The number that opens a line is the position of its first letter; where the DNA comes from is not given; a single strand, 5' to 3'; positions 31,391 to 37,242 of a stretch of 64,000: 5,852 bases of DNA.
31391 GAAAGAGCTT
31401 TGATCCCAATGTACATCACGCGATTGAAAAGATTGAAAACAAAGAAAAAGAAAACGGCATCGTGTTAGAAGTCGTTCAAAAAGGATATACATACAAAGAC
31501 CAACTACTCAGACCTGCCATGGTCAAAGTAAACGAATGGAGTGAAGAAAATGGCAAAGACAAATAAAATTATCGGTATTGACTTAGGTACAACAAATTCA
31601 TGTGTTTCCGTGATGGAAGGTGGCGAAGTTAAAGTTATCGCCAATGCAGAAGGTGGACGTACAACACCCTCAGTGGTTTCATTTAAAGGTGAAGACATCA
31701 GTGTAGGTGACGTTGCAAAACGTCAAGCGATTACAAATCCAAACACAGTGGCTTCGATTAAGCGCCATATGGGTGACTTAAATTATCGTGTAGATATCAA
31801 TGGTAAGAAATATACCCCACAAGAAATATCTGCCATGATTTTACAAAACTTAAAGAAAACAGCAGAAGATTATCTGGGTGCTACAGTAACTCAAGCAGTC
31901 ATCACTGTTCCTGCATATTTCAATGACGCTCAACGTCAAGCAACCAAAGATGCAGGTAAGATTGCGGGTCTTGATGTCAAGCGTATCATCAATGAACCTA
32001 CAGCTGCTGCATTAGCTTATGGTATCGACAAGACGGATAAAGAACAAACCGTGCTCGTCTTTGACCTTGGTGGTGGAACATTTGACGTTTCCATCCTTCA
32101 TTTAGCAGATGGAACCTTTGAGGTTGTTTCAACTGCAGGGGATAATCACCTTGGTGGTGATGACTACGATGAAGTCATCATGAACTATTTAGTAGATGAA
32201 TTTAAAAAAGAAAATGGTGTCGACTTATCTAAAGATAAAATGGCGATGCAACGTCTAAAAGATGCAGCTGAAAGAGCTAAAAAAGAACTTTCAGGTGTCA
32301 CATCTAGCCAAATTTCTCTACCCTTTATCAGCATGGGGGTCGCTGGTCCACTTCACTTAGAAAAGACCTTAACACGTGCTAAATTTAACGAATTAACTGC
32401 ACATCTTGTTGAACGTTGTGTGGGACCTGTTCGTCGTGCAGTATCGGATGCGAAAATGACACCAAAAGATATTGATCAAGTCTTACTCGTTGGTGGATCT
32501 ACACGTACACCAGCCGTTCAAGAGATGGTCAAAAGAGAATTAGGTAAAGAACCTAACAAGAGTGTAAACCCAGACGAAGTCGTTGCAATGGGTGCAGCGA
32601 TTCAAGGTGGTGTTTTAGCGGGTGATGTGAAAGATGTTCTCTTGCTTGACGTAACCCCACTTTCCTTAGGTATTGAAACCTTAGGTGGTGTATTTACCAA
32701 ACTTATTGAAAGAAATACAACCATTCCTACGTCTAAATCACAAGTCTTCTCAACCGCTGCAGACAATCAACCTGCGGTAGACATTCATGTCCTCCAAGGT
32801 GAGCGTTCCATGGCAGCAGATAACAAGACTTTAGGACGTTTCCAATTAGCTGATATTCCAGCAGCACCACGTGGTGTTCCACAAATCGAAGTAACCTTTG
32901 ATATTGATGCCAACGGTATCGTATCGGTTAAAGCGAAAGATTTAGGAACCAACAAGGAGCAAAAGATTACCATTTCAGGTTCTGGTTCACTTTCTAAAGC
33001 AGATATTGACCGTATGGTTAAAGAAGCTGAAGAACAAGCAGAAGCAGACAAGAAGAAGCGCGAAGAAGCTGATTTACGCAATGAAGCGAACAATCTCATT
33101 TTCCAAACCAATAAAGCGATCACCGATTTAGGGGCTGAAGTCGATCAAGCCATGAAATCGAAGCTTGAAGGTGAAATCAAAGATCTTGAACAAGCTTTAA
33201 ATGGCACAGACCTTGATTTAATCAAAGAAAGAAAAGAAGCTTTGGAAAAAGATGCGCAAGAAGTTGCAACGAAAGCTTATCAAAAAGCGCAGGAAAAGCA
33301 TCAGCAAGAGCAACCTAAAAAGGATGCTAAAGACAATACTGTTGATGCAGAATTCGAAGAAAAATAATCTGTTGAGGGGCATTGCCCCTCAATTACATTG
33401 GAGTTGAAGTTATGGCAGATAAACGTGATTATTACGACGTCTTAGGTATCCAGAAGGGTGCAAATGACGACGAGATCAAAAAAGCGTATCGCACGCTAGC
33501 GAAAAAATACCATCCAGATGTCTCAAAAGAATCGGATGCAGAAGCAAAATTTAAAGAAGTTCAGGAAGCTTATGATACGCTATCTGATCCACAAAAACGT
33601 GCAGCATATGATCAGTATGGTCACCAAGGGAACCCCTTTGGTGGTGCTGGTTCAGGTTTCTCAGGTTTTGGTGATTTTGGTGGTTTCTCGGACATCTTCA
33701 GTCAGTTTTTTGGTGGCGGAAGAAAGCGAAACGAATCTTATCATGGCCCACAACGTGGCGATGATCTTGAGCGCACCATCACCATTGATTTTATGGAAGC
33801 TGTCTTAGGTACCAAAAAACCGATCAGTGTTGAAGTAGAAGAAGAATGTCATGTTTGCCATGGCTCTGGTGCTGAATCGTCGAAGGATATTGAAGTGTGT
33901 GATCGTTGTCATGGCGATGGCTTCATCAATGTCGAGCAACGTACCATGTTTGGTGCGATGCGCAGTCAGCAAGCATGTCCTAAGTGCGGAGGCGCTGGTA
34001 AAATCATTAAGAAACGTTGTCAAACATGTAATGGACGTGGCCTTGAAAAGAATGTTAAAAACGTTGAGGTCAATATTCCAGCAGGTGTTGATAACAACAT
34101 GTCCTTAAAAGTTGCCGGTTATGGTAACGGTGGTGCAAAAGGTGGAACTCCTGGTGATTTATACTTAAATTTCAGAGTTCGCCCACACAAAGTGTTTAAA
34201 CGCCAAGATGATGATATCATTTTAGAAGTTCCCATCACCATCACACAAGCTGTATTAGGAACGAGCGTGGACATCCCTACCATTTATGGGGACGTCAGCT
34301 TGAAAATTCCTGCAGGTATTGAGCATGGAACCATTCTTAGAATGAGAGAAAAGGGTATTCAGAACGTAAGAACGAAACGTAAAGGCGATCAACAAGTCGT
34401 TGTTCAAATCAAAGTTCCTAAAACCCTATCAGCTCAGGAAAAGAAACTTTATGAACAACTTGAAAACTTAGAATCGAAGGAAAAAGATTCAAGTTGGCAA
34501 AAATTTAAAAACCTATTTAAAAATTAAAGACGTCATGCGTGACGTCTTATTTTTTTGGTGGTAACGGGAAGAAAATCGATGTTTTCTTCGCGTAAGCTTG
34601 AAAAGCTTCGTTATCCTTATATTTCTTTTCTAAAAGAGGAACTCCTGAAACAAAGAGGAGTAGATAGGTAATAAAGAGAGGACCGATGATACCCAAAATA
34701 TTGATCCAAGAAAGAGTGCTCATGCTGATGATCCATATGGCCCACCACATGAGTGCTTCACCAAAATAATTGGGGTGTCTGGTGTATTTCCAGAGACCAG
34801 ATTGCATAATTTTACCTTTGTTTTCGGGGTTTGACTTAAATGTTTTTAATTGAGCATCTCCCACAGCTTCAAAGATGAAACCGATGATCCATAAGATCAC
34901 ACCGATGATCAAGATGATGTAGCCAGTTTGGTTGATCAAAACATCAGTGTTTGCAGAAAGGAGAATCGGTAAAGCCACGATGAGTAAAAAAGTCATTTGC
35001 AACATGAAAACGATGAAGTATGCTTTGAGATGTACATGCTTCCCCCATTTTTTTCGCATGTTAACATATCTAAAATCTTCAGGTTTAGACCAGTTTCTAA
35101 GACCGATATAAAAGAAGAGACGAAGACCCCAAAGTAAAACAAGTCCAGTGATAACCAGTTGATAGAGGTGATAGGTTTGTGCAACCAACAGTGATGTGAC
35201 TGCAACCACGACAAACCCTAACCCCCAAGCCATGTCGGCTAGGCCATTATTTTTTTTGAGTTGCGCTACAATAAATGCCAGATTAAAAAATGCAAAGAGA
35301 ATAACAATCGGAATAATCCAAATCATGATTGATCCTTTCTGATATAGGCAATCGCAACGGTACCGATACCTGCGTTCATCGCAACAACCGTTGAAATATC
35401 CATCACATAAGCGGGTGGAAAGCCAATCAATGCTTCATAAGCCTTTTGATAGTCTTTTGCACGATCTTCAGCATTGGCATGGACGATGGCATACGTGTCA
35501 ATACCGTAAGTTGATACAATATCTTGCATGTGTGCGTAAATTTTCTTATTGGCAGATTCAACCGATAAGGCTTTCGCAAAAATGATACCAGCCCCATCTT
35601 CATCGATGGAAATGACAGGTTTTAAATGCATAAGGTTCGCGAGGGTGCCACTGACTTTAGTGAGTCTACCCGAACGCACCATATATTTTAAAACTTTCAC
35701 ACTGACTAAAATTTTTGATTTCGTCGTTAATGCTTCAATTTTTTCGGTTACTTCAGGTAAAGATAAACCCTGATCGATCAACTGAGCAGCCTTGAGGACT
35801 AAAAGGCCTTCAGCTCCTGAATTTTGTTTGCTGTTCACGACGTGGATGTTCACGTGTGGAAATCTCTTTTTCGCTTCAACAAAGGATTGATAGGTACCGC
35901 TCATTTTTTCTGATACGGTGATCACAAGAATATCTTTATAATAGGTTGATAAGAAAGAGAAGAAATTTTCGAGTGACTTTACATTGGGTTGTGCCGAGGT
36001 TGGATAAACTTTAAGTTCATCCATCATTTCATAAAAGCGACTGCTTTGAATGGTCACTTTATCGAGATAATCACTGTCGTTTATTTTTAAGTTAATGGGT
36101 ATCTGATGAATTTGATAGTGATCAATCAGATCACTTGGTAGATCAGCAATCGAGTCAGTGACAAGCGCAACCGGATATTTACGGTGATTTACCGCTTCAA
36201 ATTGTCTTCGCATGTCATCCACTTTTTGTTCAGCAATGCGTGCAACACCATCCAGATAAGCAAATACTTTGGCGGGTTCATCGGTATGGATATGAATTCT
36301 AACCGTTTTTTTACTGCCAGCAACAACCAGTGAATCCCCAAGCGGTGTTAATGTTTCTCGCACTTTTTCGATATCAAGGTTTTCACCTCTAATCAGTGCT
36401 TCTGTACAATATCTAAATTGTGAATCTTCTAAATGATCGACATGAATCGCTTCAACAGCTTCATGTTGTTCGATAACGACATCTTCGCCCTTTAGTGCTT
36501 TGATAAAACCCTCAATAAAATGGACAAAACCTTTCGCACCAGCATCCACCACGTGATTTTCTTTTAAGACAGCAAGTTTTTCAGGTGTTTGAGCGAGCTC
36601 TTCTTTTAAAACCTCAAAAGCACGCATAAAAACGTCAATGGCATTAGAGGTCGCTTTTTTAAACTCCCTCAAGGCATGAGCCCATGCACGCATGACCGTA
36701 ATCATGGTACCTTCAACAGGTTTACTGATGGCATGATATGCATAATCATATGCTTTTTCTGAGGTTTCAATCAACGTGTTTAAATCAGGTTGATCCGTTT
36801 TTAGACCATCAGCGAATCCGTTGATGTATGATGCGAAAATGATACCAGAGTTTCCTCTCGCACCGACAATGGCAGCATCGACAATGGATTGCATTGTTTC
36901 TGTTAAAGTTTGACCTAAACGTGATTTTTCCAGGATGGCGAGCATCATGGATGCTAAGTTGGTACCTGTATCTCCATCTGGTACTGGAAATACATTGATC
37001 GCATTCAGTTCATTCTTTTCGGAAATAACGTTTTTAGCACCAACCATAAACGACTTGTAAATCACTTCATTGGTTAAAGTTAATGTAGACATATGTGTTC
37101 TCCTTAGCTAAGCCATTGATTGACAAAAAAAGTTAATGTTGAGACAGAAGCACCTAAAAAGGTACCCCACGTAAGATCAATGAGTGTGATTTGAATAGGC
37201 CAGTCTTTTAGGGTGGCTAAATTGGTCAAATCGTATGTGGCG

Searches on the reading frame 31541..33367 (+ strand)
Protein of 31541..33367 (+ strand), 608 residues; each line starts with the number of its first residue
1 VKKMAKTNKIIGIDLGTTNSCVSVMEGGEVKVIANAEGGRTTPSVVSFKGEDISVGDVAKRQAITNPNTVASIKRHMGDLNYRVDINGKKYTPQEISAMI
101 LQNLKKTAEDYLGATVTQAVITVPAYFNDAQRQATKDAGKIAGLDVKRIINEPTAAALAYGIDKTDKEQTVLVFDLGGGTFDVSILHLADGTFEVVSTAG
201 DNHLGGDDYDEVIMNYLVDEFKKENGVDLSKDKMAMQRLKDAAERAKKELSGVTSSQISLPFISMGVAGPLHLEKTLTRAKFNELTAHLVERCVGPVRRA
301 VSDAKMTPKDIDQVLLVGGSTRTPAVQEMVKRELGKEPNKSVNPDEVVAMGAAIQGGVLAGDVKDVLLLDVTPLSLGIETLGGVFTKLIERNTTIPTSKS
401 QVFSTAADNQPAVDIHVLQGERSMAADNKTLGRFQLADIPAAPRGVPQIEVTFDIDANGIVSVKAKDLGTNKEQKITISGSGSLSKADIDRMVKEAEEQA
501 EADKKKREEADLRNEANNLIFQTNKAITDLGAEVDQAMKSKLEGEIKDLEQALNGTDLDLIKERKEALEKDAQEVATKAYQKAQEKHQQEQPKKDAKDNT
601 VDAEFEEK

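Call 96: search_protein_families(library=pfam, proteins=[window:31541-33367:+], max_evalue=0.00001)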
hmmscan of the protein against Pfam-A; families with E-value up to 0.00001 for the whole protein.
window:31541-33367:+ (608 aa): 2 families
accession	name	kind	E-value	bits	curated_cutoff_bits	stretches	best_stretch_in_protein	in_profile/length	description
PF00012.26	HSP70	-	2.1e-247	822.6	20.6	1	10-581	1-599/599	Hsp70 protein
PF06723.19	MreB_Mbl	-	1e-15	57.9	27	1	10-353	3-316/327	MreB/Mbl protein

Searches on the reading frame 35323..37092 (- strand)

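Call 96: search_protein_families(library=pfam, proteins=[window:35323-37092:-], max_evalue=0.00001)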
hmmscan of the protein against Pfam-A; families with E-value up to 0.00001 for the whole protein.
window:35323-37092:- (589 aa): 3 families
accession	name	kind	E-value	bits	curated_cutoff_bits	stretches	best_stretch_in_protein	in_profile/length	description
PF02645.21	DegV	-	1e-64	219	27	1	308-585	2-279/280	Uncharacterised protein, DegV family COG1307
PF02734.22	Dak2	-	2.4e-32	112.7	27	1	36-197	1-173/174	DAK2 domain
PF21645.3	FakA-like_M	-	6.9e-22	77.5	24.9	1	225-299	1-78/80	Fatty acid kinase subunit A-like, middle domain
